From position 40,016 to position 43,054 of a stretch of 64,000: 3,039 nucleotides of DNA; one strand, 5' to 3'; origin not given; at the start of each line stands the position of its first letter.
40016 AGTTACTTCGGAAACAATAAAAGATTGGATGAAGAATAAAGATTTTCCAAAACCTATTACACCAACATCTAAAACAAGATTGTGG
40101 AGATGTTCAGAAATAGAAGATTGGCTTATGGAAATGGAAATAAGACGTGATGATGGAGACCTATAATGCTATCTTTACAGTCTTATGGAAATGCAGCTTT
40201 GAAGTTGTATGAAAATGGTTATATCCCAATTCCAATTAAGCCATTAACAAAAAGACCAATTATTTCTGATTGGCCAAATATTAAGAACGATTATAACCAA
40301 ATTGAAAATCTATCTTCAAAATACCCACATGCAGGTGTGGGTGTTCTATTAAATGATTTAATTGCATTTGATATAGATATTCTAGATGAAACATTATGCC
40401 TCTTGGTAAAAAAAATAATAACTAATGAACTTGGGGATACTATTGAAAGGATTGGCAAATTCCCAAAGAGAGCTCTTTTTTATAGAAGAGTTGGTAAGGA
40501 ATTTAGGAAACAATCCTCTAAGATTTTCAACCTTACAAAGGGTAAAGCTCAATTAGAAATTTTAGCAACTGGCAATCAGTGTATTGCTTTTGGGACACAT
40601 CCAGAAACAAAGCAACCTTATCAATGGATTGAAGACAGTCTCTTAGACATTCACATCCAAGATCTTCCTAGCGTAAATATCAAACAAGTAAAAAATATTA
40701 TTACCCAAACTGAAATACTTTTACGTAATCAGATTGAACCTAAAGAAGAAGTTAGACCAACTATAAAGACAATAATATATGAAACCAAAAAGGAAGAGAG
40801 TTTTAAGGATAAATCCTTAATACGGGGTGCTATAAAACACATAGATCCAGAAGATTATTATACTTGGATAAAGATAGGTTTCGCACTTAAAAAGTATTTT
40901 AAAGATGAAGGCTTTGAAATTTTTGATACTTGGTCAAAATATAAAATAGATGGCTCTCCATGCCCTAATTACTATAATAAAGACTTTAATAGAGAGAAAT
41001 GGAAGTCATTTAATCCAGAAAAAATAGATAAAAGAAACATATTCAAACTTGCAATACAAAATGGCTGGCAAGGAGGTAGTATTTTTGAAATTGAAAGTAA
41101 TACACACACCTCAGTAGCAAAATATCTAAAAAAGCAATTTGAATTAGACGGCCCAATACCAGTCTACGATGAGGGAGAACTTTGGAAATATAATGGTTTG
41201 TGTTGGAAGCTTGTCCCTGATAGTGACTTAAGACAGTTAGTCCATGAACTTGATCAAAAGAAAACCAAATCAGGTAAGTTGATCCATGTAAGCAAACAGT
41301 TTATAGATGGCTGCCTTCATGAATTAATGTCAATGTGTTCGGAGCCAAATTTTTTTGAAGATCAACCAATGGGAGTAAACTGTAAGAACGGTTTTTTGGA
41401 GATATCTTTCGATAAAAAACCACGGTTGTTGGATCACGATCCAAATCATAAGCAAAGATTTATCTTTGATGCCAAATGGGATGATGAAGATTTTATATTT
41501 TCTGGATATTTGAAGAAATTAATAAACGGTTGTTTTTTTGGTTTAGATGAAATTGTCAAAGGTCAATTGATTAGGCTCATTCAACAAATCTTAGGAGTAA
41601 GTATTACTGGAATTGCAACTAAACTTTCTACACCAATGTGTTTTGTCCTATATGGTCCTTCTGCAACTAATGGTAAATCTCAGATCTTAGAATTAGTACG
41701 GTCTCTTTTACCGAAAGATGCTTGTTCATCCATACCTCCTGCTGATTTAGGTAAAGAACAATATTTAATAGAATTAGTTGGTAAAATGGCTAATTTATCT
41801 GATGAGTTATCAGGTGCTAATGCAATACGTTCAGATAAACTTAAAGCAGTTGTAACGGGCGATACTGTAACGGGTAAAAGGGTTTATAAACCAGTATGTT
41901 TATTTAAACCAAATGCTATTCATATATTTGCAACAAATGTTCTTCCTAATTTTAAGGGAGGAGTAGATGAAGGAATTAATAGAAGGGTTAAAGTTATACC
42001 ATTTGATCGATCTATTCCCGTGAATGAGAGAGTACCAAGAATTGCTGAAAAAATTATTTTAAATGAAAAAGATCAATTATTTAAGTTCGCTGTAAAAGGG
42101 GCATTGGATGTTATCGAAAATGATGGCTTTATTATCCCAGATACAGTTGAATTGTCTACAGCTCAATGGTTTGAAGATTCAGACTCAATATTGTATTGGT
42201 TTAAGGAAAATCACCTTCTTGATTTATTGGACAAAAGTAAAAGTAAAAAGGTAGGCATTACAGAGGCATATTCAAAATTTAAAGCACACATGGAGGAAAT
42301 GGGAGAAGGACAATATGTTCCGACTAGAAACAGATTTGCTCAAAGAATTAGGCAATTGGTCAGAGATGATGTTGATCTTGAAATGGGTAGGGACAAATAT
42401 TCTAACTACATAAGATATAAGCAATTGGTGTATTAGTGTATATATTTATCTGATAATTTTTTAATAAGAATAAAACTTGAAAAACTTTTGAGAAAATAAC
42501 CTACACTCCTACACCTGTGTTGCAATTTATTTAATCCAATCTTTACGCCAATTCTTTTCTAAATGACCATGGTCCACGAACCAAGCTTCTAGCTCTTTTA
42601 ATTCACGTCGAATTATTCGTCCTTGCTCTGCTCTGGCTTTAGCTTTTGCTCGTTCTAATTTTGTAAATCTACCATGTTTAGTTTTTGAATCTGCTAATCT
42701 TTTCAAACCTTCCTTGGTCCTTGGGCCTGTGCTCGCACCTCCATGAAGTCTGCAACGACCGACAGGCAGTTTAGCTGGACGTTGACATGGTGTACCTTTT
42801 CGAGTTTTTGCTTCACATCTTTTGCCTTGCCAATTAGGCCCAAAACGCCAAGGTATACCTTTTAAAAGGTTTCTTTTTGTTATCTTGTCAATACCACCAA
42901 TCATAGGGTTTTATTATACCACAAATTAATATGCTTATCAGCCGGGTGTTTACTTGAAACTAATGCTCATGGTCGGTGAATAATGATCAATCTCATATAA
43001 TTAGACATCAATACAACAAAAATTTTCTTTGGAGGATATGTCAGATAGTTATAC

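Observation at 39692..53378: Apparently intact 13.7-kb P4-like integrative element (possible phage satellite / mobilisable island) in a streamlined AT-rich alphaproteobacterial genome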

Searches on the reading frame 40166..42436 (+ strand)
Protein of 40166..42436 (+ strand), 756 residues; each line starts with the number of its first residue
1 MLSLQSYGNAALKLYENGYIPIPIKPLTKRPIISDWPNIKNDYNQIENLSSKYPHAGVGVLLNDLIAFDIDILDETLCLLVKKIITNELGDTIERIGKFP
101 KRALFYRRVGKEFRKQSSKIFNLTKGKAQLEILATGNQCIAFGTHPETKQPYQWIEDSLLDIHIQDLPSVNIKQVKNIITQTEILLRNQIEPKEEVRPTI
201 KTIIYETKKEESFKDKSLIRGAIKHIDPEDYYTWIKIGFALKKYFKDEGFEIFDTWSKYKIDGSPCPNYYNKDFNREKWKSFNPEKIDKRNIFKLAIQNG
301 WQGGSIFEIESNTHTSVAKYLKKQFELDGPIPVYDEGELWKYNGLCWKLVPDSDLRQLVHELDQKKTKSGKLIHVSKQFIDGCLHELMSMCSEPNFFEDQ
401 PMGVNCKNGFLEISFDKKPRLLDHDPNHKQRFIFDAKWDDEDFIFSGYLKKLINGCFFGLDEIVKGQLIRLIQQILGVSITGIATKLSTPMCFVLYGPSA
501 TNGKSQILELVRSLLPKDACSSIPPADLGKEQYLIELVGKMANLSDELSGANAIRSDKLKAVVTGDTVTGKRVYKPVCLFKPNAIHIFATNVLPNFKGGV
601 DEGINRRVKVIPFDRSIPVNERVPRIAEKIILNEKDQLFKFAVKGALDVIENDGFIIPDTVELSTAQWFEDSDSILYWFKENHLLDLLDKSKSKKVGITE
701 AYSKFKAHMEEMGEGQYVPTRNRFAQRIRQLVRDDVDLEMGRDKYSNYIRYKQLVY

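Call 9: search_protein_families(library=pfam, proteins=[window:40166-42436:+], max_evalue=0.01)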
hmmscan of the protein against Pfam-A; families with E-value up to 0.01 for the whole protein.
window:40166-42436:+ (756 aa): 4 families
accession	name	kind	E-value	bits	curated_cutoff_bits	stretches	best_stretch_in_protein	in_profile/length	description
PF19263.5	DUF5906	-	3.3e-13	50.7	27.6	1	495-607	1-114/114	Family of unknown function (DUF5906)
PF08707.16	PriCT_2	-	1e-10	42.3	22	1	220-296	2-77/77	Primase C terminal 2 (PriCT-2)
PF09250.16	Prim-Pol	-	7.8e-10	39.9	22.8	1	11-168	1-156/158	Bifunctional DNA primase/polymerase, N-terminal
PF08706.16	D5_N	-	8.1e-07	29.9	22.4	1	337-440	19-129/145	D5 N terminal like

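Call 20: find_encoding_contigs(protein=window:40166-42436:+, flank=10000, max_places=6)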
Protein window:40166-42436:+ (756 aa): no gene with exactly this product is on record in the collection.

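Call 22: search_dna_similar(query=window:40166-42436:+, collection=phages, mode=protein)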
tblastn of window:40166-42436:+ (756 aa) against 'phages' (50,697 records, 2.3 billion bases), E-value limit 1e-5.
Records with a match: 821; places in all: 822; records where one place covers at least 80% of the query: 0.
Best place of each record, by identity: <60% 821.
By first word of the organism name: Streptococcus 173; Microbacterium 105; Salmonella 88; Arthrobacter 76; Mycobacterium 41; Streptomyces 28; Klebsiella 23; Proteus 21; Lactobacillus 17; Curtobacterium 17; and 66 more.
By host as written in the record: Microbacterium foliorum NRRL B-24224 55; - 48; Arthrobacter globiformis B-2979 47; Microbacterium foliorum NRRL B-24224 SEA 33; Salmonella enterica subsp. enterica serovar Typhimurium 25; Mycobacterium smegmatis mc2 155 21; Salmonella enterica 17; Proteus mirabilis 15; and 344 more.
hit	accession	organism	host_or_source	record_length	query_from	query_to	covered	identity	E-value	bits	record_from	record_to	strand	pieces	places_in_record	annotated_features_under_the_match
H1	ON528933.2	Arthrobacter phage SWEP2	Arthrobacter sp. 5B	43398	356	721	48%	26.8%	9e-14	82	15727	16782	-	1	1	DNA primase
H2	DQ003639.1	Listeria phage B025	Listeria monocytogenes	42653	334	728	52%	24.1%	5e-12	76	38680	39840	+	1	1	gp60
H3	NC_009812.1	Listeria phage B025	Listeria monocytogenes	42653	334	728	52%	24.1%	5e-12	76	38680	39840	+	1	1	DNA primase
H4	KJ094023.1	Listeria phage LP-101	Listeria monocytogenes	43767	334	728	52%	24.1%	5e-12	76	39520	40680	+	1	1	putative primase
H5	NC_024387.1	Listeria phage LP-101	Listeria monocytogenes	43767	334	728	52%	24.1%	5e-12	76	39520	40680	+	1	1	DNA primase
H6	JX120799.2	Listeria phage LP-030-2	-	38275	334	728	52%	24.1%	5e-12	76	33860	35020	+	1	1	primase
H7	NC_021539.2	Listeria phage LP-030-2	-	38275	334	728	52%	24.1%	5e-12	76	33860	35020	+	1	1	DNA primase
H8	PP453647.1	Listeria phage vB_Lmo_2389_typeII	Listeria monocytogenes LM2684 (serotype ...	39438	334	728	52%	24.1%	5e-12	76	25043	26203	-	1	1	DNA primase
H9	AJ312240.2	Listeria phage PSA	Listeria monocytogenes ScottA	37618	334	728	52%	24.1%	1e-11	75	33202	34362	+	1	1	pri: primase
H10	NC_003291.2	Listeria phage PSA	Listeria monocytogenes ScottA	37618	334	728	52%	24.1%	1e-11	75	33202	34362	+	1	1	pri: DNA primase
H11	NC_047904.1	Streptomyces phage AbbeyMikolon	Streptomyces lividans JI 1326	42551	342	728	51%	24.6%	4e-12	76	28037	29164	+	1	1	DNA primase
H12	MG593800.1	Streptomyces phage AbbeyMikolon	Streptomyces lividans JI 1326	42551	342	728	51%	24.6%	4e-12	76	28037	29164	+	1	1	DNA primase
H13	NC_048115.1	Arthrobacter phage Liebe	Arthrobacter globiformis NRRL B-2979 SEA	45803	364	721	47%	26.5%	1e-15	88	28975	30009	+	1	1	39: DNA primase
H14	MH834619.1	Arthrobacter phage Maureen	Arthrobacter globiformis NRRL B-2979 SEA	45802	364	721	47%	26.5%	1e-15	88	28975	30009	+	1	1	39: DNA primase/helicase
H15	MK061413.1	Arthrobacter phage Liebe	Arthrobacter globiformis NRRL B-2979 SEA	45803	364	721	47%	26.5%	1e-15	88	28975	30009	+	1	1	39: DNA primase/helicase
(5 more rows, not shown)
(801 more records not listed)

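Call 30: find_related_loci(query=window:40166-42436:+, collection=viral_contigs, flank=10000)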
Query window:40166-42436:+ (756 aa) in viral_contigs; peptide patterns used: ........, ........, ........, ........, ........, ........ (x = any residue, [..] = any of these).
30 stretches matched a pattern, but none encodes a relative of the query by tblastn (E <= 1e-3).

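Call 31: find_related_loci(query=window:40166-42436:+, collection=genome_contigs, flank=10000)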
Query window:40166-42436:+ (756 aa) in genome_contigs; peptide patterns used: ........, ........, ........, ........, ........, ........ (x = any residue, [..] = any of these).
45 stretches matched a pattern; 8 encode a relative of the query (tblastn E <= 1e-3); 8 distinct loci.
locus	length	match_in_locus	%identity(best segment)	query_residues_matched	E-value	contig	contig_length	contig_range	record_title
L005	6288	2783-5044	83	1-756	0e+0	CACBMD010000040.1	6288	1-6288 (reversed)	uncultured SAR116 cluster alpha proteobacterium isolate AG-899-L08 genome assembly, contig: AG-899-L08_NODE_40, whole ge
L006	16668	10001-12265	83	1-755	0e+0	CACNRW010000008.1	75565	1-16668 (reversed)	MAG: uncultured SAR116 cluster alpha proteobacterium isolate AG-893-L10 genome assembly, contig: AG-893-L10_NODE_8, whol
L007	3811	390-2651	83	1-756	0e+0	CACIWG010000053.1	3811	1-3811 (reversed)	uncultured SAR116 cluster alpha proteobacterium isolate AG-914-E17 genome assembly, contig: AG-914-E17_NODE_53, whole ge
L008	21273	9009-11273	82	1-755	0e+0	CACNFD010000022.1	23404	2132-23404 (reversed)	MAG: uncultured SAR116 cluster alpha proteobacterium isolate AG-892-O07 genome assembly, contig: AG-892-O07_NODE_22, who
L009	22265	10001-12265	82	1-755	0e+0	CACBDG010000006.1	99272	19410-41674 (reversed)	uncultured SAR116 cluster alpha proteobacterium isolate AG-899-E11 genome assembly, contig: AG-899-E11_NODE_6, whole gen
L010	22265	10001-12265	82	1-755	0e+0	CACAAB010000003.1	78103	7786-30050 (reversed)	uncultured SAR116 cluster alpha proteobacterium isolate AG-897-B18 genome assembly, contig: AG-897-B18_NODE_3, whole gen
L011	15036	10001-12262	83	1-756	0e+0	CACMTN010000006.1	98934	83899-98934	MAG: uncultured SAR116 cluster alpha proteobacterium isolate AG-892-C19 genome assembly, contig: AG-892-C19_NODE_6, whol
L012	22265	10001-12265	83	1-755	0e+0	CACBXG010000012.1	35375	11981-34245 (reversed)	uncultured SAR116 cluster alpha proteobacterium isolate AG-359-O10 genome assembly, contig: AG-359-O10_NODE_12, whole ge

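Call 50: find_related_loci(query=window:40166-42436:+, collection=metagenome_contigs, flank=10000)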
Query window:40166-42436:+ (756 aa) in metagenome_contigs; peptide patterns used: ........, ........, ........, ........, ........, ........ (x = any residue, [..] = any of these).
130 stretches matched a pattern; 16 encode a relative of the query (tblastn E <= 1e-3); 16 distinct loci.
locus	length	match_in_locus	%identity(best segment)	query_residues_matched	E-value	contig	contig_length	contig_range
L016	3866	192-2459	98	1-756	0e+0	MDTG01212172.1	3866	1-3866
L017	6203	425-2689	89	1-755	0e+0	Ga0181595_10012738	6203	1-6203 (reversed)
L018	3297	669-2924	83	5-756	0e+0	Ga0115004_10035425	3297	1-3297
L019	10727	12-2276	83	1-755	0e+0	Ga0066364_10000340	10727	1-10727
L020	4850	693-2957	82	1-755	0e+0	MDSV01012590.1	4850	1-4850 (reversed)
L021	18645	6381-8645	82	1-755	0e+0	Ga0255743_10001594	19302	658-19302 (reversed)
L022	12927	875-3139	82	1-755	0e+0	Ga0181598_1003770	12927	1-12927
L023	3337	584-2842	83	1-755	0e+0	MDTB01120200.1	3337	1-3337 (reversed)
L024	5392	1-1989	85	93-755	0e+0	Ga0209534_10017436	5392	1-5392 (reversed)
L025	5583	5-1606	89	222-755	0e+0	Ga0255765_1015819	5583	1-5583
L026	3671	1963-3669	83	1-569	0e+0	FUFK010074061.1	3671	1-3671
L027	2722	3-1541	88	237-749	0e+0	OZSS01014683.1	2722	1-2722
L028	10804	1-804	89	488-755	4e-157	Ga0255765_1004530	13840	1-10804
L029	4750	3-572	85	566-755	2e-103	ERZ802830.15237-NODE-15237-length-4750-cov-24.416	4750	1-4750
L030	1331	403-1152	66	1-261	9e-111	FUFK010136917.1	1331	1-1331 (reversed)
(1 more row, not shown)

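Call 54: search_protein_families(library=ncbifam, proteins=[window:40166-42436:+], max_evalue=0.01)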
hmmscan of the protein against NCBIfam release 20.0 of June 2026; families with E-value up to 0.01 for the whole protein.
window:40166-42436:+ (756 aa): 3 families
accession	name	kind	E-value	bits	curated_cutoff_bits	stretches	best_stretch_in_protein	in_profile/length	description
TIGR01613.1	primase_Cterm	subfamily_domain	2.8e-36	124.9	108.7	1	460-723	47-303/304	phage/plasmid primase, P4 family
NF005477.0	PRK07078.1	subfamily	2.2e-20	72.4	1014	1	466-729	468-724/759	hypothetical protein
NF011296.0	PRK14709.1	subfamily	2.8e-20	72.4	613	1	449-731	176-441/469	hypothetical protein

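Call 55: search_protein_families(library=phrogs, proteins=[window:40166-42436:+], max_evalue=0.01)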
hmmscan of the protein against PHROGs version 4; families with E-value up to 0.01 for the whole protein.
window:40166-42436:+ (756 aa): 13 families
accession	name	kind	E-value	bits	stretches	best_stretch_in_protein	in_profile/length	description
phrog_1156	-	DNA, RNA and nucleotide metabolism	1.6e-68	233.1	2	6-292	12-300/855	DNA primase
phrog_6088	-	DNA, RNA and nucleotide metabolism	2.9e-47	162.6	1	326-730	344-744/772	DNA primase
phrog_864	-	DNA, RNA and nucleotide metabolism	1.8e-46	160.1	1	144-751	85-623/1064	DNA primase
phrog_1829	-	DNA, RNA and nucleotide metabolism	1.4e-35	123.7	1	390-730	417-735/772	DNA primase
phrog_29234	-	unknown function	4.6e-33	115.3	1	14-302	16-322/887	-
phrog_2478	-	DNA, RNA and nucleotide metabolism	2.4e-23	83.2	1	399-708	504-802/854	DNA polymerase/primase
phrog_7601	-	unknown function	1.5e-22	81.4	1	471-734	4-256/289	-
phrog_2249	-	DNA, RNA and nucleotide metabolism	8.1e-17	62.1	1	335-657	396-686/802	DNA primase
phrog_1883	-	DNA, RNA and nucleotide metabolism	5.2e-16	59.1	1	467-726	471-724/756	DNA helicase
phrog_16950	-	DNA, RNA and nucleotide metabolism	5e-10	38.9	1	467-685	539-765/843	DNA primase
phrog_16213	-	DNA, RNA and nucleotide metabolism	7.3e-08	32.1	1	404-618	316-523/732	DNA primase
phrog_2597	-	DNA, RNA and nucleotide metabolism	1.1e-06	28.6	1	220-303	8-88/747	DNA primase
phrog_15962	-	DNA, RNA and nucleotide metabolism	2.2e-05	23.9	1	223-302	253-332/835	DNA primase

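Call 97: search_protein_families(library=padloc, proteins=[window:40166-42436:+], max_evalue=0.001)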
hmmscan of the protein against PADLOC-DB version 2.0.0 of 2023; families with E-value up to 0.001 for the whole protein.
window:40166-42436:+ (756 aa): 0 families

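Call 99: search_protein_families(library=pfam, proteins=[L021:9262-10056:-, L021:10073-12058:-, L021:12109-13185:-, L021:13384-14424:+, L021:14596-15447:+, L021:15450-16856:+], max_evalue=0.001)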
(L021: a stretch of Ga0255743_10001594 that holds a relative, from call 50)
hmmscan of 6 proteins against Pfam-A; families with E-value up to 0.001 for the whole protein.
L021:9262-10056:- (264 aa): 1 family
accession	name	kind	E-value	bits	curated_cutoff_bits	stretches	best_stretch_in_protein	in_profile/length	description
PF02679.21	ComA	-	2.2e-50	171.8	25.2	1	13-250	2-239/243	(2R)-phospho-3-sulfolactate synthase (ComA)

L021:10073-12058:- (661 aa): 1 family
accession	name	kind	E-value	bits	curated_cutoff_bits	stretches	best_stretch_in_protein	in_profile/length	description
PF01970.21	TctA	-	1.8e-116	389.7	28.9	1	17-434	1-422/423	Tripartite tricarboxylate transporter TctA family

L021:12109-13185:- (358 aa): 0 families

L021:13384-14424:+ (346 aa): 4 families
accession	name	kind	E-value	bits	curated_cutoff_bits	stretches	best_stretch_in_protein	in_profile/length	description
PF13377.12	Peripla_BP_3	-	2.5e-25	89.9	26.5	1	171-339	2-167/167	Periplasmic binding protein-like domain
PF00532.27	Peripla_BP_1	-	4.3e-18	66.2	22.2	1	66-335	3-279/281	Periplasmic binding proteins and sugar binding domain of LacI family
PF13407.12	Peripla_BP_4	-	1.7e-12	47.9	35.1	1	67-284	1-219/258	Periplasmic binding protein domain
PF00356.27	LacI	-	7.2e-12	45.4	27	1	6-53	1-46/46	Bacterial regulatory proteins, lacI family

L021:14596-15447:+ (283 aa): 1 family
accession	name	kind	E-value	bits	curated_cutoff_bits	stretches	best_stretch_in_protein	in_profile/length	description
PF02679.21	ComA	-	6.8e-41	140.7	25.2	1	12-263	3-239/243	(2R)-phospho-3-sulfolactate synthase (ComA)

L021:15450-16856:+ (468 aa): 1 family
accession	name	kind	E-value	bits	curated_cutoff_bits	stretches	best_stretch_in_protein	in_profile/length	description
PF02614.20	UxaC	-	2.4e-79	267.8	25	1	17-463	13-461/464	Glucuronate isomerase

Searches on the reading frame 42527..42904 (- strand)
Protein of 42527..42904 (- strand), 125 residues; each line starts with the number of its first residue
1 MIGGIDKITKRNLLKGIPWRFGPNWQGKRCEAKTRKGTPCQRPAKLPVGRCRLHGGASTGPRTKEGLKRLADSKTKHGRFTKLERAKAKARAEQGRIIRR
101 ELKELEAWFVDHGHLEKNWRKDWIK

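Call 9: search_protein_families(library=pfam, proteins=[window:42527-42904:-], max_evalue=0.01)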
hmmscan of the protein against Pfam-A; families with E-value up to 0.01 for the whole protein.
window:42527-42904:- (125 aa): 0 families

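Call 54: search_protein_families(library=ncbifam, proteins=[window:42527-42904:-], max_evalue=0.01)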
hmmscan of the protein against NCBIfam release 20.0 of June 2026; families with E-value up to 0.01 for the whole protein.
window:42527-42904:- (125 aa): 1 family
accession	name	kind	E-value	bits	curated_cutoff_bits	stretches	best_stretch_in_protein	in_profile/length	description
NF041373.1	HGG_STG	domain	5.1e-16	58.1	29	1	30-66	1-37/38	HGGxSTG domain-containing protein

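Call 55: search_protein_families(library=phrogs, proteins=[window:42527-42904:-], max_evalue=0.01)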
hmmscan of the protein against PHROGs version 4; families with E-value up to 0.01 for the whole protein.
window:42527-42904:- (125 aa): 1 family
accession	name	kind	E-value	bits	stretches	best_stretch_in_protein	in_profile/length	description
phrog_21336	-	unknown function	0.00022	21.9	1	27-79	32-87/200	-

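Call 92: find_related_loci(query=window:42527-42904:-, collection=viral_contigs, flank=10000)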
Query window:42527-42904:- (125 aa) in viral_contigs; peptide patterns used: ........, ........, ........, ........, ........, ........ (x = any residue, [..] = any of these).
41 stretches matched a pattern, but none encodes a relative of the query by tblastn (E <= 1e-3).

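Call 93: find_homologous_proteins(query=window:42527-42904:-, max_evalue=0.001)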
Query window:42527-42904:- (125 aa): 551 proteins with E <= 0.001 among 561 candidates; the best 120 are listed.
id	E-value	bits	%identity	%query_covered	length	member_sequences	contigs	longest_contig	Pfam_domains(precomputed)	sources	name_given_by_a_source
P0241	1.9e-74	266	94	100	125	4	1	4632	-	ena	-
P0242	4.6e-72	258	91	100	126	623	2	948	-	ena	-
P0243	3.7e-71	256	90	100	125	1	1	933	-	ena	-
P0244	1.4e-70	254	90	100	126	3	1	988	-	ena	-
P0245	1.9e-70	253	94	97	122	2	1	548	-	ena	-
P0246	3.4e-70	252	90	98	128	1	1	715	-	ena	-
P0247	1.3e-69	250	89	98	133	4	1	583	-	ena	-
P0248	3.4e-69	249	89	98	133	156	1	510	-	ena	-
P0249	4.4e-69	249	90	100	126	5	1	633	-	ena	-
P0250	2.3e-68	246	88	99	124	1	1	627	-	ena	-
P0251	3.0e-68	246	87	98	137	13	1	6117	-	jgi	jgi:hypothetical protein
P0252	4.4e-68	246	87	98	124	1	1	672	-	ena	-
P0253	5.0e-68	245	86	100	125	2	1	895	-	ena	-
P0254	5.4e-68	245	92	93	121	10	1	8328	-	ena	-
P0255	5.5e-68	245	89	98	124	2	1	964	-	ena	-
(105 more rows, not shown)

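Call 97: search_protein_families(library=padloc, proteins=[window:42527-42904:-], max_evalue=0.001)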
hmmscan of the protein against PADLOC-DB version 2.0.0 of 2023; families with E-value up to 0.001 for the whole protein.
window:42527-42904:- (125 aa): 0 families

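Call 108: predict_structure(alignment_id=A4)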
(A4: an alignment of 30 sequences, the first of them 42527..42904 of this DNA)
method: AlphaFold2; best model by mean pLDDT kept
length: 125 residues; sequences in the alignment: 30
mean_pLDDT: 70.1   pTM: 0.33
mean pLDDT of the five models: 70.1, 69.0, 66.9, 66.3, 66.2
residues with pLDDT >= 90: 25; 70-90: 29; 50-70: 60; < 50: 11
segments of 3 or more residues with pLDDT < 50: 1-3, 56-61
pLDDT, mean of each block of 10 residues (from residue 1): 52 55 65 72 63 54 61 59 82 95 93 89 74
secondary structure, 60 per line:
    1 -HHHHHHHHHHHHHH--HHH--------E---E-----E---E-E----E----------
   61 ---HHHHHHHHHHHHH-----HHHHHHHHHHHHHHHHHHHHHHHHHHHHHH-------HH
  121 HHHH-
elements in order: H2-15 H64-76 H82-111 H119-124

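Call 110: search_solved_structures(query=A4, max_evalue=1)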
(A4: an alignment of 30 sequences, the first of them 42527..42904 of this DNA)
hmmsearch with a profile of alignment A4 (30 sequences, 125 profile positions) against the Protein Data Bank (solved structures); distinct sequences matched with E-value up to 1: 3.
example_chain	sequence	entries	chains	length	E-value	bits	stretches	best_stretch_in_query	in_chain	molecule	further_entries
3vwo_A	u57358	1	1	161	0.67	13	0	20-46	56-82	Peptidoglycan hydrolase FlgJ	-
2zyc_A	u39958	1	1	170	0.82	12.8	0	20-46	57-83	Peptidoglycan hydrolase FlgJ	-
3k3t_A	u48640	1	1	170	0.85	12.7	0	20-46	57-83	Peptidoglycan hydrolase FlgJ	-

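Call 111: fold_search(model_id=the predicted structure, library=viral)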
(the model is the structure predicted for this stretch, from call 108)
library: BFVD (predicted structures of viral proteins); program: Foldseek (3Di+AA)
matches with E <= 10: 132; with E <= 0.001: 0
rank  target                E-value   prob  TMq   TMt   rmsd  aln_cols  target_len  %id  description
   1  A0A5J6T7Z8            1.2e-02  0.69  0.25  0.16  12.7       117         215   22  (no name in the UniProt tables at hand)
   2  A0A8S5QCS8            2.3e-02  0.69  0.25  0.27  18.9       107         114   21  WRC protein [Myoviridae sp. ctw4b6]
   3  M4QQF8                2.8e-02  0.85  0.24  0.36  10.6        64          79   26  (no name in the UniProt tables at hand)
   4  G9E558                7.3e-02  0.84  0.26  0.35   8.2        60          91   28  (no name in the UniProt tables at hand)
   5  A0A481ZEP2            1.2e-01  0.33  0.24  0.16  14.5       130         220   18  Uncharacterized protein [Pithovirus LCPAC404]
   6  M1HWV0                1.3e-01  0.38  0.21  0.18  20.0       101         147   20  (no name in the UniProt tables at hand)
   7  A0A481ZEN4            1.4e-01  0.54  0.28  0.19  19.2       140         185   16  Uncharacterized protein [Pithovirus LCPAC403]
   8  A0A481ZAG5            1.5e-01  0.54  0.21  0.14   9.7        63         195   21  Uncharacterized protein [Pithovirus LCPAC403]
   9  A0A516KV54            1.7e-01  0.30  0.25  0.17  15.1       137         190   17  Uncharacterized protein [Microbacterium phage FuzzBuster]
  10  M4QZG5                1.8e-01  0.35  0.23  0.24  13.0        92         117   12  (no name in the UniProt tables at hand)
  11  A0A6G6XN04            1.8e-01  0.33  0.24  0.23  16.8       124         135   15  (no name in the UniProt tables at hand)
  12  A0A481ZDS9            1.9e-01  0.25  0.24  0.14  19.8       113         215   16  Uncharacterized protein [Pithovirus LCPAC404]
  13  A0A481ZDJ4            2.2e-01  0.21  0.20  0.23  10.0        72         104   19  Uncharacterized protein [Pithovirus LCPAC406]
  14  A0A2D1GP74            2.3e-01  0.87  0.22  0.40   3.3        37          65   38  (no name in the UniProt tables at hand)
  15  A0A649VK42            3.3e-01  0.28  0.24  0.20  16.9       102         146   16  Uncharacterized protein [Microbacterium phage Megan]
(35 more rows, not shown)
